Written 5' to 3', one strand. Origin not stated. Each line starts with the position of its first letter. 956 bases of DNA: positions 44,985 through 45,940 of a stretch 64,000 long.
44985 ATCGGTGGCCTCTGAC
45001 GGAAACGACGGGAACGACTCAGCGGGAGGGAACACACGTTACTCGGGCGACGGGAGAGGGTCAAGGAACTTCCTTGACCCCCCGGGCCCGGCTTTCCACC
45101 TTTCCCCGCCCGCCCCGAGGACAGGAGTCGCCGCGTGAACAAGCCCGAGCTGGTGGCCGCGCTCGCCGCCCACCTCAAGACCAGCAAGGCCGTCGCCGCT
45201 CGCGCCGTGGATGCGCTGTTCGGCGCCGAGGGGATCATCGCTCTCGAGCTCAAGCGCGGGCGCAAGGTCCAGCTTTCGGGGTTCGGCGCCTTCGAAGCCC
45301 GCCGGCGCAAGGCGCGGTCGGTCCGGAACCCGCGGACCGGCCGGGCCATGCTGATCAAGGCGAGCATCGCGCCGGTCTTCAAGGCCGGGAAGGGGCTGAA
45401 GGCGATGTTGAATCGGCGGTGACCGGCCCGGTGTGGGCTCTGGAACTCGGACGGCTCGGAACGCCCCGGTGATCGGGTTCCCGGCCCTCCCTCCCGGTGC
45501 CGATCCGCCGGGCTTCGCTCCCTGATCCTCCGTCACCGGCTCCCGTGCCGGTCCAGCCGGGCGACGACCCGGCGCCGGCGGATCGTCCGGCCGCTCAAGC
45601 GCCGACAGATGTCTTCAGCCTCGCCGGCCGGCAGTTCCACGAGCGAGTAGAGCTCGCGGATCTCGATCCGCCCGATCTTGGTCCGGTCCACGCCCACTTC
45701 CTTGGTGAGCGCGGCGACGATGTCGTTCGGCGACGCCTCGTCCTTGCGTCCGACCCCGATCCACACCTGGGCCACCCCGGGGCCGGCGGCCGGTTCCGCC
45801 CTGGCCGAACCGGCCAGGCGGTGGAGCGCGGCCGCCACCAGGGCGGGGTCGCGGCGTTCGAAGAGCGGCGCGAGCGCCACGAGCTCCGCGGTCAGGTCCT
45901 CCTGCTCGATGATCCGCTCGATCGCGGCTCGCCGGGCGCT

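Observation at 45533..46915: Catalytically degenerate DEAD-box paralog retaining a DbpA-type RNA-binding domain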

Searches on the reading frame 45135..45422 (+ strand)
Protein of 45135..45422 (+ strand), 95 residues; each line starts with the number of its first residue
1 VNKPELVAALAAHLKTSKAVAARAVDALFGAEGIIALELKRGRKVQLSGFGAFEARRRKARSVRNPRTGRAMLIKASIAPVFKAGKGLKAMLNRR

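Call 48: search_protein_families(library=pfam, proteins=[window:45135-45422:+], max_evalue=0.01)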
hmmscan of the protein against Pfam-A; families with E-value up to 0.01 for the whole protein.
window:45135-45422:+ (95 aa): 2 families
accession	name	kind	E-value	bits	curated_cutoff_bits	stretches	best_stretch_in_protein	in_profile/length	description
PF00216.26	Bac_DNA_binding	-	3.2e-25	88.6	22.4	1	1-93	1-90/90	Bacterial DNA-binding protein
PF18291.6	HU-HIG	-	0.0064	17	26.2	1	14-93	41-119/125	HU domain fused to wHTH, Ig, or Glycine-rich motif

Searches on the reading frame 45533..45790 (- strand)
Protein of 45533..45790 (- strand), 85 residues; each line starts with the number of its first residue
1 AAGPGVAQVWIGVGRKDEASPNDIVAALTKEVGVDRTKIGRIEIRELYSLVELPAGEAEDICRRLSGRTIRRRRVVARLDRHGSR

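Call 63: search_solved_structures(query=window:45533-45790:-, max_evalue=10, show_alignments=5)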
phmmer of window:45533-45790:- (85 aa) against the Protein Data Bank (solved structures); distinct sequences matched with E-value up to 10: 4.
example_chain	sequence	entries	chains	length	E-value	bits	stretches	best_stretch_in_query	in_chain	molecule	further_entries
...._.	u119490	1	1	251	0.00064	23.3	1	7-77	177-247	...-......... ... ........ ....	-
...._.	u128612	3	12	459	0.0015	22.1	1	7-76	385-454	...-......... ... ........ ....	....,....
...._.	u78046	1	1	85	0.0043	20.6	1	11-68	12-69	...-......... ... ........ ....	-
2g0c_A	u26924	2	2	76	0.14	15.9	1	10-75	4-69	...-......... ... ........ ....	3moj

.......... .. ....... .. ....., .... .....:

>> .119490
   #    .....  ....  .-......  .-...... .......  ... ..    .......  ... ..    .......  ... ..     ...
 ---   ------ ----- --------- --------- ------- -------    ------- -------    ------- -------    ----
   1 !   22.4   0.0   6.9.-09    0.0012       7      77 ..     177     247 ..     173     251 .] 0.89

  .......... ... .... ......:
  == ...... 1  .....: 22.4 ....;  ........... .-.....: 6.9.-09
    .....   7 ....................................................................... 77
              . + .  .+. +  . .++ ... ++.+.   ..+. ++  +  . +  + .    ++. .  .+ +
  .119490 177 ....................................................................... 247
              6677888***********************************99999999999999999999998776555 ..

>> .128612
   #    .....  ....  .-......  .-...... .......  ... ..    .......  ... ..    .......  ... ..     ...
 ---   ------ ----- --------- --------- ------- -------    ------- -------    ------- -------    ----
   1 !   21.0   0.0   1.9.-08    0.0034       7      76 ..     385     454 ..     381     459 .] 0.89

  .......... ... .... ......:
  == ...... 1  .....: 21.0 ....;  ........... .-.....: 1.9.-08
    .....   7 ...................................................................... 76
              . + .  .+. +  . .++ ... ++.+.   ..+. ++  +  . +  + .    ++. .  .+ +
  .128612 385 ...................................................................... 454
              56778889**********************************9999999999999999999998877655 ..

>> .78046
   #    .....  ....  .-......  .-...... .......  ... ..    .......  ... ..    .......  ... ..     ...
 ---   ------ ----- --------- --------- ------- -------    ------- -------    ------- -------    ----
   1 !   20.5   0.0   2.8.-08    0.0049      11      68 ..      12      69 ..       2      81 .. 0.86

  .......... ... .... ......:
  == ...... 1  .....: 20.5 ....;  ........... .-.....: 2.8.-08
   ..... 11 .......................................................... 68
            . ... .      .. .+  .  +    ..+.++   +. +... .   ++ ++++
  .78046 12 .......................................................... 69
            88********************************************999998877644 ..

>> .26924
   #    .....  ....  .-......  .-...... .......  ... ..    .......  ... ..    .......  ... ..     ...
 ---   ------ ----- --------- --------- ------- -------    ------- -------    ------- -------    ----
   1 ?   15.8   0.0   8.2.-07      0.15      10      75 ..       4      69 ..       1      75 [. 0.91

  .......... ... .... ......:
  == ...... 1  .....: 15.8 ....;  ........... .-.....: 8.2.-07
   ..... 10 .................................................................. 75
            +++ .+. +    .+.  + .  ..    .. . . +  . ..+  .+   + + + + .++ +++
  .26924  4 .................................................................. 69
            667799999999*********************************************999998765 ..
